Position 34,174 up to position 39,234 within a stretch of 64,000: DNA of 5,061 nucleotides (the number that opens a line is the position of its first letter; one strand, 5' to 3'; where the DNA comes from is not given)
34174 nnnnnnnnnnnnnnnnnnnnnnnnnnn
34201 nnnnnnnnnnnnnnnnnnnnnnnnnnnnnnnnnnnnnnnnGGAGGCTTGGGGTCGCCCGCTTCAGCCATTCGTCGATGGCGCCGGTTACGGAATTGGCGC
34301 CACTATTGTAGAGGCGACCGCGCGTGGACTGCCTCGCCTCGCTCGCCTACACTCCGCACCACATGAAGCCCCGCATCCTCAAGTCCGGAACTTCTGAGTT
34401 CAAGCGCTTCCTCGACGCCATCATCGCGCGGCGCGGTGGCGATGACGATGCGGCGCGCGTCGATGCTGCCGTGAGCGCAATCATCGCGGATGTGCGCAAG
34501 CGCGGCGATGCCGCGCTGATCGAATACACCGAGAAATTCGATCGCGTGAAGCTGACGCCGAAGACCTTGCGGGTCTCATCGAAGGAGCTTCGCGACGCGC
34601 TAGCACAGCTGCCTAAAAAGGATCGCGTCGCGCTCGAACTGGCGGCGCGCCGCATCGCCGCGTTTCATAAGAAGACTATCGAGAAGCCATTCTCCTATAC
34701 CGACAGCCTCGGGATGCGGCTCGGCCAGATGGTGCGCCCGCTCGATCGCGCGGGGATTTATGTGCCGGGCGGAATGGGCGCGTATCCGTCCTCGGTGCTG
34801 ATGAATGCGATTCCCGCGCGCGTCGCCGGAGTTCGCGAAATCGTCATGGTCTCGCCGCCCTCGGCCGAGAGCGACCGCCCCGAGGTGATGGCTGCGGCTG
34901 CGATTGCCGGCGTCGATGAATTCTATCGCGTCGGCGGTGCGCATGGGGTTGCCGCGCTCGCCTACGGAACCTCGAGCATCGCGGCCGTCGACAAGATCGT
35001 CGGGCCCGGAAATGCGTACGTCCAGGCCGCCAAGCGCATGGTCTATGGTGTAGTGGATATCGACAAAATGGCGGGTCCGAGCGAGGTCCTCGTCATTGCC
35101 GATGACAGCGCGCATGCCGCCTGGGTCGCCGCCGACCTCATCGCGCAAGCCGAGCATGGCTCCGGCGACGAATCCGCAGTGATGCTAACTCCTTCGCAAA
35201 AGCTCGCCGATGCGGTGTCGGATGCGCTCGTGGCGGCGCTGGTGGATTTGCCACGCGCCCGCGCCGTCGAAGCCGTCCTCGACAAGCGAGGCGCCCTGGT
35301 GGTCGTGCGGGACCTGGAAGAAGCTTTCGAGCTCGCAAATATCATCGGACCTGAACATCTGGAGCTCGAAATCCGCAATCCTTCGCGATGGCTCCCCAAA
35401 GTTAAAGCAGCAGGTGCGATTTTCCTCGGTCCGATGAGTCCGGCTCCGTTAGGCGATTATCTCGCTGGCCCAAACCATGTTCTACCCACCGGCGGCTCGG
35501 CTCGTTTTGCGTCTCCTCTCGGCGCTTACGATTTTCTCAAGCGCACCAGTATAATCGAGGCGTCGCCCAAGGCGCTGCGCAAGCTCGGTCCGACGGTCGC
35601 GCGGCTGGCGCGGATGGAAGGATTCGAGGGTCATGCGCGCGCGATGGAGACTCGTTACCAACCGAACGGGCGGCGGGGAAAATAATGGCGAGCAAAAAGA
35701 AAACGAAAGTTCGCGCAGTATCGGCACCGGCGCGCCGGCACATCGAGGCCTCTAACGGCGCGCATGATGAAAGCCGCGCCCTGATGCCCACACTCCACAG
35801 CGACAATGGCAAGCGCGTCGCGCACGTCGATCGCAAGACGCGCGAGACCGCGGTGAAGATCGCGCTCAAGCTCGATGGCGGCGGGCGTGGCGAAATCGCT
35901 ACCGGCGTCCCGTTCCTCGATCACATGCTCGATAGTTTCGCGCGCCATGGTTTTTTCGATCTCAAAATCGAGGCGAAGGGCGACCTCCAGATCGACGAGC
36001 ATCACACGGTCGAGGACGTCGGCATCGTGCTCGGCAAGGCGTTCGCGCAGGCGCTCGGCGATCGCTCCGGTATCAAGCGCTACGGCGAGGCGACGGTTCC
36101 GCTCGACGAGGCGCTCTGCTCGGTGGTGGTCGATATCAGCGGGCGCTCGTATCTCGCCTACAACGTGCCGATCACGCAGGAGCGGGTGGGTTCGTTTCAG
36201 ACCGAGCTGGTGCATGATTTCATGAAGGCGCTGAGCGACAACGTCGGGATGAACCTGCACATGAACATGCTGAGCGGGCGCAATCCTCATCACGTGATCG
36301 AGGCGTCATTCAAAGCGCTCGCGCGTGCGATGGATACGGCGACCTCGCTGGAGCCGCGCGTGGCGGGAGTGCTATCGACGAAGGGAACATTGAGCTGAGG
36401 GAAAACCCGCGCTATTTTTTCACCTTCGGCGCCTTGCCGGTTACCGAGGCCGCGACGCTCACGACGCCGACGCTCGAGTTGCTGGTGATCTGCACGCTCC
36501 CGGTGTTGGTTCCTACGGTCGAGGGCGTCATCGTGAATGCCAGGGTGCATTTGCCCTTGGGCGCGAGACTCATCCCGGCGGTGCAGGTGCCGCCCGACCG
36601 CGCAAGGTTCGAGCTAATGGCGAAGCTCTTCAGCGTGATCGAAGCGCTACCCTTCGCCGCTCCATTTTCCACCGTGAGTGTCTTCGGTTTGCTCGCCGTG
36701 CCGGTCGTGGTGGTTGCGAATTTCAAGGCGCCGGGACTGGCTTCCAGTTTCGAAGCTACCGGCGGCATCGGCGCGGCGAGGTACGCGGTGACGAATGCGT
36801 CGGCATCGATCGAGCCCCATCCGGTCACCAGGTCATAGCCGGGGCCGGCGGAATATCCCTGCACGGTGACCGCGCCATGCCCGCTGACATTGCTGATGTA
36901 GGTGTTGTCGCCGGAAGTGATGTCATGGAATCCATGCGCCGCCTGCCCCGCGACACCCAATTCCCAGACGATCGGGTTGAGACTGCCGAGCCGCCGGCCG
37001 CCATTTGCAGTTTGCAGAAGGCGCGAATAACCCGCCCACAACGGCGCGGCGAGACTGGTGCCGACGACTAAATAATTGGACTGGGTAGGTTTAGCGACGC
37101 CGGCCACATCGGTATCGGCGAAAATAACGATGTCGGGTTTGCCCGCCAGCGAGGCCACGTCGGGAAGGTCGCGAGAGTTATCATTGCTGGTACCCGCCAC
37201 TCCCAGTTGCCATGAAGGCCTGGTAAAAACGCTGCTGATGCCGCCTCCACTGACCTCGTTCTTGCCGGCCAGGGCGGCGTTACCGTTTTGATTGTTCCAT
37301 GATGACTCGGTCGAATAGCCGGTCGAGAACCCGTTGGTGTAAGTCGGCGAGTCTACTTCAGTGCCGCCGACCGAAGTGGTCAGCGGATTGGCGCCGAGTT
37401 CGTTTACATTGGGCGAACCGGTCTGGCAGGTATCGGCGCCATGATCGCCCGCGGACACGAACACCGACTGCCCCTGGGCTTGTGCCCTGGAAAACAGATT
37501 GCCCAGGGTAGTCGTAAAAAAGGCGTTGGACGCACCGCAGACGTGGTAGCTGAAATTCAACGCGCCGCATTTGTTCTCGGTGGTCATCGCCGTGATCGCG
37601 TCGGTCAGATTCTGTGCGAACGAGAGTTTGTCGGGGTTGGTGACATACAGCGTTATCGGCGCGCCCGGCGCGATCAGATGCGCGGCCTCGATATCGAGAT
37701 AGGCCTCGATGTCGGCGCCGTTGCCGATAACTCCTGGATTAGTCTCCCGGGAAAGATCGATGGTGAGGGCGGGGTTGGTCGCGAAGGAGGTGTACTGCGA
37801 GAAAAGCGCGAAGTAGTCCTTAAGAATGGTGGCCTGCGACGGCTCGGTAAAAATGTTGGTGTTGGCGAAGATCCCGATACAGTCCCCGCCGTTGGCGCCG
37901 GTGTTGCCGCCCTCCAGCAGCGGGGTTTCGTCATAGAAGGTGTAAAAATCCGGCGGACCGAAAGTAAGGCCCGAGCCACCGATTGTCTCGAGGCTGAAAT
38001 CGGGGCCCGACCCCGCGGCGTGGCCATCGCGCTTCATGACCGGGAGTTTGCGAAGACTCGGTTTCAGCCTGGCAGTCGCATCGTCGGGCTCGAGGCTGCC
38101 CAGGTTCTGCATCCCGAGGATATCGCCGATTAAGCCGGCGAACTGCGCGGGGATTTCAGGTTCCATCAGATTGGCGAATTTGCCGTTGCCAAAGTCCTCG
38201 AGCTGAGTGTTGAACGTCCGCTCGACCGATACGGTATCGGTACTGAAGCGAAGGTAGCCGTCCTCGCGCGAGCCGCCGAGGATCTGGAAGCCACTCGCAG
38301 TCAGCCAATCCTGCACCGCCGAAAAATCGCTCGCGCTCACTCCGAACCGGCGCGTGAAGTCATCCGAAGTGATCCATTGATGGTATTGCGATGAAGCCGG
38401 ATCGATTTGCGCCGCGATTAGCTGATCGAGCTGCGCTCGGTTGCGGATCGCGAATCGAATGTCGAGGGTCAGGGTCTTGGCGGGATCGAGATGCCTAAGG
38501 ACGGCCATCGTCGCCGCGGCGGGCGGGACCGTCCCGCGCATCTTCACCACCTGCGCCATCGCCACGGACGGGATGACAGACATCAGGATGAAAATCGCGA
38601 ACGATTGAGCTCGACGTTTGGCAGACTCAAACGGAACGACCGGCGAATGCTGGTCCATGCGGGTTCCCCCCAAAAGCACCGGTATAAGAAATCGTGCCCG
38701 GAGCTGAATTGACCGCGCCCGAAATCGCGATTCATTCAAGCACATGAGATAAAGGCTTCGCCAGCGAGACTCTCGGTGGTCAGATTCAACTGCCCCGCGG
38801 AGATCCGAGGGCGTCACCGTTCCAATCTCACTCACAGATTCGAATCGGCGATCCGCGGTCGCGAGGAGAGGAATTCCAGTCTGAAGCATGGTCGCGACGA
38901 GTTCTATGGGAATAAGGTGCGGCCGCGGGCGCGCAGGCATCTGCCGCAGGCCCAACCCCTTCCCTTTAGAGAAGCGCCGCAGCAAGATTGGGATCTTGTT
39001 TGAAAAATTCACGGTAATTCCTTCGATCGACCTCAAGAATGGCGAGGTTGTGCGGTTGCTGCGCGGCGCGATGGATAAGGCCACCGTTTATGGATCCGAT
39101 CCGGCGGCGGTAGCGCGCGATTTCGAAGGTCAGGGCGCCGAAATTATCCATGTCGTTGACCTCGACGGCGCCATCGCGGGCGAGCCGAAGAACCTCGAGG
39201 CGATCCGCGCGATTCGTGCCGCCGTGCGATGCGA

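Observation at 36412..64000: Secreted S53-peptidase / BNR-protein cluster interleaved with three GT-C glycosyltransferase-like genes: candidate protein O-glycosylation + surface protease system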

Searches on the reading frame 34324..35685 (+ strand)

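Call 32: search_protein_families(library=pfam, proteins=[window:34324-35685:+], max_evalue=0.0001)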
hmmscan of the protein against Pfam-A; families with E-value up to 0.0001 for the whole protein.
window:34324-35685:+ (453 aa): 1 family
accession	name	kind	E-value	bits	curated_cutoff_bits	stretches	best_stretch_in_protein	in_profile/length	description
PF00815.25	Histidinol_dh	-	6.1e-160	533.2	27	1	41-444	6-410/411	Histidinol dehydrogenase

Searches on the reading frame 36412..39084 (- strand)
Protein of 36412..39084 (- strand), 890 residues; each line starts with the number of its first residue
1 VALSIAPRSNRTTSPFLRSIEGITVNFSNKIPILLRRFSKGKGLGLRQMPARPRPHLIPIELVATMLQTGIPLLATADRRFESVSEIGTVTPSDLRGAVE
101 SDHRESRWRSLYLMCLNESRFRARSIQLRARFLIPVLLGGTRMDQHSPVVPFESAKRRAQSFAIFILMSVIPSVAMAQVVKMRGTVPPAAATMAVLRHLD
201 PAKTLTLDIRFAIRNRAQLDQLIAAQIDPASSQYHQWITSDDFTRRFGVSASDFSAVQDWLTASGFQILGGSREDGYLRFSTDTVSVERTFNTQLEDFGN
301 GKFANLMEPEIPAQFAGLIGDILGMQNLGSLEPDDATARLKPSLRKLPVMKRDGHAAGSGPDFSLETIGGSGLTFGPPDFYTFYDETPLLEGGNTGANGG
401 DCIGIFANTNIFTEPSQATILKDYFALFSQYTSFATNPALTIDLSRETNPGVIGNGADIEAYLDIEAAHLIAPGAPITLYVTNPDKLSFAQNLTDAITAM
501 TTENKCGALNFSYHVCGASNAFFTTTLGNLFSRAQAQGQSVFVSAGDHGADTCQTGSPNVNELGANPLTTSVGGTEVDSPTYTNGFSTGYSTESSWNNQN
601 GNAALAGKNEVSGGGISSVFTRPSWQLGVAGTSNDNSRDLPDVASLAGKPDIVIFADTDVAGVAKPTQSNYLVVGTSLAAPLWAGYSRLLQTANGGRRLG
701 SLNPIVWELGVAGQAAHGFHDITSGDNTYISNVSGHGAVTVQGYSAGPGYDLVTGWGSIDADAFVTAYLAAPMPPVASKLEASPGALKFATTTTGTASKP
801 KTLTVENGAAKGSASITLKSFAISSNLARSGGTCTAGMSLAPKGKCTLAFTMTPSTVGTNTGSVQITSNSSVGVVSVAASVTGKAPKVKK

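Call 5: search_protein_families(library=pfam, proteins=[window:36412-39084:-], max_evalue=0.01)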
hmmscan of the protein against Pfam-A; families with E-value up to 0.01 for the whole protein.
window:36412-39084:- (890 aa): 2 families
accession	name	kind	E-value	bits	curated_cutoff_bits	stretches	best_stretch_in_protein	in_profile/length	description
PF09286.16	Pro-kuma_activ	-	4e-22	79.5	23.5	1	197-327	7-142/143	Pro-kumamolisin, activation domain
PF15780.11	ASH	-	0.00012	22.6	27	1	785-871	12-93/98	Abnormal spindle-like microcephaly-assoc'd, ASPM-SPD-2-Hydin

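Call 7: search_protein_families(library=ncbifam, proteins=[window:36412-39084:-], max_evalue=0.1)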
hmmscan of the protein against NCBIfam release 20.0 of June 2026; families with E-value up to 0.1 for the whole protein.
window:36412-39084:- (890 aa): 1 family
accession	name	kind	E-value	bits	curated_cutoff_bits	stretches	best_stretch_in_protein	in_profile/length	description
NF012200.0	choice_anch_D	domain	4.4e-11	43.3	45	1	777-871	14-106/108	choice-of-anchor D domain-containing protein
